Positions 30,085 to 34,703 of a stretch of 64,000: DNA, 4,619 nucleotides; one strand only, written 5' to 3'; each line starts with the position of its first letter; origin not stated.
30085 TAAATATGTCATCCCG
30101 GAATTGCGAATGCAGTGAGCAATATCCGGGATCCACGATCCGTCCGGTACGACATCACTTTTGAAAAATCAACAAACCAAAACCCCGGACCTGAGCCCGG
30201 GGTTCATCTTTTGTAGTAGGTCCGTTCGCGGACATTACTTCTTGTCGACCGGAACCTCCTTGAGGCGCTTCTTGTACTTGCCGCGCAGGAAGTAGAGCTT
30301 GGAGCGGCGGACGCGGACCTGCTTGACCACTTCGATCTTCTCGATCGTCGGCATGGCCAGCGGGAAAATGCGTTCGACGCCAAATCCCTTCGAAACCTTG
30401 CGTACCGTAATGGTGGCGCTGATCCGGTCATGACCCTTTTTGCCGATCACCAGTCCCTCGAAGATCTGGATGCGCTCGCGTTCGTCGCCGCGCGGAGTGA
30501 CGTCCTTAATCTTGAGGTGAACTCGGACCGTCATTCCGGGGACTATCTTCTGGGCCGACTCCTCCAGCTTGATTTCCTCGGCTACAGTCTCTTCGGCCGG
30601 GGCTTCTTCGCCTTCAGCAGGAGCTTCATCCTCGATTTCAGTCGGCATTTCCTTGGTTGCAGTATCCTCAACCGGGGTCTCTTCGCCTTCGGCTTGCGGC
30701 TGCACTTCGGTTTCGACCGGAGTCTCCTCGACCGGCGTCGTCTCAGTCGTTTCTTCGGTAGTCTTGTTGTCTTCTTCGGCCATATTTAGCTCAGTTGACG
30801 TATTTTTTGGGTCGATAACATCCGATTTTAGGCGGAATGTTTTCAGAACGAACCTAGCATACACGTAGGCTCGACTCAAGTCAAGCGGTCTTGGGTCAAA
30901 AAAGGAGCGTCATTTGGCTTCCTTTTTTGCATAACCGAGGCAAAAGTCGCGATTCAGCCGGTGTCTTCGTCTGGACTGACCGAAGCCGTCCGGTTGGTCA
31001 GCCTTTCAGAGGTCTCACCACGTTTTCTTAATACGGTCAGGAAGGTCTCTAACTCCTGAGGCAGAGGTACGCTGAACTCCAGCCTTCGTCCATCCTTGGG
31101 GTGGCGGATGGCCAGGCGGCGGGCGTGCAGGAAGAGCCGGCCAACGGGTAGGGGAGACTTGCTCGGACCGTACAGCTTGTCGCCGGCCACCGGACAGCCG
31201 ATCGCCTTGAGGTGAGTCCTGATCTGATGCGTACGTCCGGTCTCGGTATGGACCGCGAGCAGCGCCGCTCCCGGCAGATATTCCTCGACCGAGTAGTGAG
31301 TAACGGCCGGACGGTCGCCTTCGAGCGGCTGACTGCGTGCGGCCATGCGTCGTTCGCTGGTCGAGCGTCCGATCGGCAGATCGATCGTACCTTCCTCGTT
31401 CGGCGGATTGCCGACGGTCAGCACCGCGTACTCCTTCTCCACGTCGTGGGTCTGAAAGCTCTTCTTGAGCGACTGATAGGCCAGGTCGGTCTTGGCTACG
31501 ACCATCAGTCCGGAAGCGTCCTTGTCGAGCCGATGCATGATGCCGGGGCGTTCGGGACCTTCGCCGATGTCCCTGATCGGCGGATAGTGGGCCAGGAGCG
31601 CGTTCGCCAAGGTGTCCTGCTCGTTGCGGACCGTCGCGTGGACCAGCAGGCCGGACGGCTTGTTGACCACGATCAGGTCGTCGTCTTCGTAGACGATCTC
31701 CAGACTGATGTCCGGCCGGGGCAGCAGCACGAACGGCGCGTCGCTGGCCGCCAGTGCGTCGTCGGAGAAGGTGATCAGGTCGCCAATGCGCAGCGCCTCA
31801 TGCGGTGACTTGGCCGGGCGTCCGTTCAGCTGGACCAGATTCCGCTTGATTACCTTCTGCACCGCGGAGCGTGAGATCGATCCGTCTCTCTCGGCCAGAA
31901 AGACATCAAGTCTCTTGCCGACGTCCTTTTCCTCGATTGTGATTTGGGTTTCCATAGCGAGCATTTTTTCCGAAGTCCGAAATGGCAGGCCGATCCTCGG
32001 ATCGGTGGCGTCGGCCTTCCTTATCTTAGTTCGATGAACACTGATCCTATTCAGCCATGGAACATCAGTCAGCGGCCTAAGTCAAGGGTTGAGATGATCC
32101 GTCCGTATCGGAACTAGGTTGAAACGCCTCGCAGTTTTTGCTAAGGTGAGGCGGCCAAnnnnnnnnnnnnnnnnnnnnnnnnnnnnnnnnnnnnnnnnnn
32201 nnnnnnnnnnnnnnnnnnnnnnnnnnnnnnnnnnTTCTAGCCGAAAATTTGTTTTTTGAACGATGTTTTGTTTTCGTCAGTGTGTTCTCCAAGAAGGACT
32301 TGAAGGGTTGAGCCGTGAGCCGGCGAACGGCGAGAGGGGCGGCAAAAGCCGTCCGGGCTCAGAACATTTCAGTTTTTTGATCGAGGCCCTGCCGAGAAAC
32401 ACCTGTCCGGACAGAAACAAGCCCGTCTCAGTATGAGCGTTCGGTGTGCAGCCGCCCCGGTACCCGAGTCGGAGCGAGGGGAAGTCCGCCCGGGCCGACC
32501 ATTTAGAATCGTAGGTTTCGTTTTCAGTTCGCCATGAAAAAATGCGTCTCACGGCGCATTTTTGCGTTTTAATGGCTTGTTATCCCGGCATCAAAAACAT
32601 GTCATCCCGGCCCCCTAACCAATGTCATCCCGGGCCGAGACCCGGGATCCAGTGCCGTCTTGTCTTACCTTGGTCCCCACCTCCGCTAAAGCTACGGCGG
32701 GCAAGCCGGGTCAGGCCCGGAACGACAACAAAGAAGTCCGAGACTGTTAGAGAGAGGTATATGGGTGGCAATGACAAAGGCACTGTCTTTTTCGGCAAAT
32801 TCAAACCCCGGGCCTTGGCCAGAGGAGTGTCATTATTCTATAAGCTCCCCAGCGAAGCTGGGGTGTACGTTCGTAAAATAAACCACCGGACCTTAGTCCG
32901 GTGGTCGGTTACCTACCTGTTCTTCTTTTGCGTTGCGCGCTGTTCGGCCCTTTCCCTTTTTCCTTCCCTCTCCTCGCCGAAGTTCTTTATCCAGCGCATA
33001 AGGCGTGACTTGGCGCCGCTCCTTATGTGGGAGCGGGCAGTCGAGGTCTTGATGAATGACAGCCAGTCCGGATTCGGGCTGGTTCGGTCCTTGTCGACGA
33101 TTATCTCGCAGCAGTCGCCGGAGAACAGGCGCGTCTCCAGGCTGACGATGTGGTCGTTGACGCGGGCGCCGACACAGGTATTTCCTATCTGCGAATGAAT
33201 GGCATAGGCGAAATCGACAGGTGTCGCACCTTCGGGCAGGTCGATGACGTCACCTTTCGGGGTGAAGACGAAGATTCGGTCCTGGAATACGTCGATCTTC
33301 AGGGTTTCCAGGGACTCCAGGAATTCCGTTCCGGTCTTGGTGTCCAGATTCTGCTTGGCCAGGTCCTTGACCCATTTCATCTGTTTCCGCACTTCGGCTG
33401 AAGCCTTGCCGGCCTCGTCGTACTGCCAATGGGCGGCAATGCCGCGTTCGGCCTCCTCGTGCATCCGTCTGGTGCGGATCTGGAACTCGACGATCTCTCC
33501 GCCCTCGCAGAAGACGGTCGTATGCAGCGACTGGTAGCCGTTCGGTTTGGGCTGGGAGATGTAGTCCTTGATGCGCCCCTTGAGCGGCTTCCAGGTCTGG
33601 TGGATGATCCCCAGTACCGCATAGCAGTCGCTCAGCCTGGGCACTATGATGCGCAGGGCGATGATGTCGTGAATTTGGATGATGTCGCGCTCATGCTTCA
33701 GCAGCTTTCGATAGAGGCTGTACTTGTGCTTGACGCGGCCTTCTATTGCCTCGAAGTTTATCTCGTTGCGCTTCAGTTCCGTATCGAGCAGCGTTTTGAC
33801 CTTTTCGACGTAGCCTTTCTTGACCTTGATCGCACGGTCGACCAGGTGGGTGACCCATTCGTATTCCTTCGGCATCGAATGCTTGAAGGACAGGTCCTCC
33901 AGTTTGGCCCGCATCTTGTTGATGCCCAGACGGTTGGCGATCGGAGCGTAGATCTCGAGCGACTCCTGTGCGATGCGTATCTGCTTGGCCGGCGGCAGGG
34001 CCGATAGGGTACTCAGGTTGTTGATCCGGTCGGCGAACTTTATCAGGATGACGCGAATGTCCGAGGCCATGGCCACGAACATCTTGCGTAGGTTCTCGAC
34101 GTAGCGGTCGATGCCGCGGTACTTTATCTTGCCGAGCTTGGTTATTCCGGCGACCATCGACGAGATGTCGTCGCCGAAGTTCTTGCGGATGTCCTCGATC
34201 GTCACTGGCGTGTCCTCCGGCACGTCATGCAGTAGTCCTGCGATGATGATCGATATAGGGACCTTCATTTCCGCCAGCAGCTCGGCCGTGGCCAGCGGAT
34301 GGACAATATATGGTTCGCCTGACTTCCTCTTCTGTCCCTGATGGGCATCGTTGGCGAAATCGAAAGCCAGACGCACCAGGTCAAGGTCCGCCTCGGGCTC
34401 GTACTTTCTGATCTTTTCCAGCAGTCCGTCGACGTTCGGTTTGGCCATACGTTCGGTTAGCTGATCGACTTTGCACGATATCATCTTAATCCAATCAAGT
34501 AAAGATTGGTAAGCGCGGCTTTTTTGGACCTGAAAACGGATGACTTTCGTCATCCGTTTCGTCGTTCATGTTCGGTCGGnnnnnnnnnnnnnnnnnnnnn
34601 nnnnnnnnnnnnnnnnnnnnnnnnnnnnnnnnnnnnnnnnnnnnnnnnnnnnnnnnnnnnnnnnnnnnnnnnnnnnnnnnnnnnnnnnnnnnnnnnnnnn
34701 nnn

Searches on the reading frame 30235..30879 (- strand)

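Call 84: search_protein_families(library=pfam, proteins=[window:30235-30879:-], max_evalue=0.0001)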
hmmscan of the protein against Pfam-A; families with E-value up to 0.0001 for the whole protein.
window:30235-30879:- (214 aa): 1 family
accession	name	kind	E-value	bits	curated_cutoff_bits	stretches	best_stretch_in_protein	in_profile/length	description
PF01245.26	Ribosomal_L19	-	1.8e-30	105.6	22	1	102-205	8-105/111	Ribosomal protein L19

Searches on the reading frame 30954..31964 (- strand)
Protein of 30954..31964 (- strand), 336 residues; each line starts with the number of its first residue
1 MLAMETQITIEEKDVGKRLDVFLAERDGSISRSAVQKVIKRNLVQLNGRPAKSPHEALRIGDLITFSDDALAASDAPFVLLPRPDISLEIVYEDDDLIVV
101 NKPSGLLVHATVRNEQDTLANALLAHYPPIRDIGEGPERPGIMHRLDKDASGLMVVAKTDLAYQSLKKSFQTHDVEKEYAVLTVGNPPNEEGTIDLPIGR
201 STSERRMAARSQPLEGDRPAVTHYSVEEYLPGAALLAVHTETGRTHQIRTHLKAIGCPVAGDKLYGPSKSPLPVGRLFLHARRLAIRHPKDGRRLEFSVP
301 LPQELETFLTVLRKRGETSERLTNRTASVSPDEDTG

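Call 84: search_protein_families(library=pfam, proteins=[window:30954-31964:-], max_evalue=0.0001)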
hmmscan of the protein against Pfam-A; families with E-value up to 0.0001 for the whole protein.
window:30954-31964:- (336 aa): 2 families
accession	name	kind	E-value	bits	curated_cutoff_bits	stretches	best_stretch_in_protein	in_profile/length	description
PF00849.27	PseudoU_synth_2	-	1.3e-30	107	26.8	1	96-253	1-151/152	RNA pseudouridylate synthase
PF01479.30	S4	-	8.1e-09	35.5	22.8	1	18-64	2-48/48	S4 domain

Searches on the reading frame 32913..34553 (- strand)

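Call 8: search_protein_families(library=pfam, proteins=[window:32913-34553:-], max_evalue=0.001)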
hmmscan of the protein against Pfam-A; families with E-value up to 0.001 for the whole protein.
window:32913-34553:- (546 aa): 4 families
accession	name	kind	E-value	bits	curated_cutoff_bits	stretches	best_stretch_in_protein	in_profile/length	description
PF13328.12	HD_4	-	6.7e-46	156.3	27.2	1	63-211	1-155/156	HD domain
PF04607.23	RelA_SpoT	-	9e-40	135.9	27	1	272-381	1-111/113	Region found in RelA / SpoT proteins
PF02824.27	TGS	-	4.8e-21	75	22.2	1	427-485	1-59/60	TGS domain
PF01966.28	HD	-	7.7e-09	36.3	22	1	83-179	2-115/116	HD domain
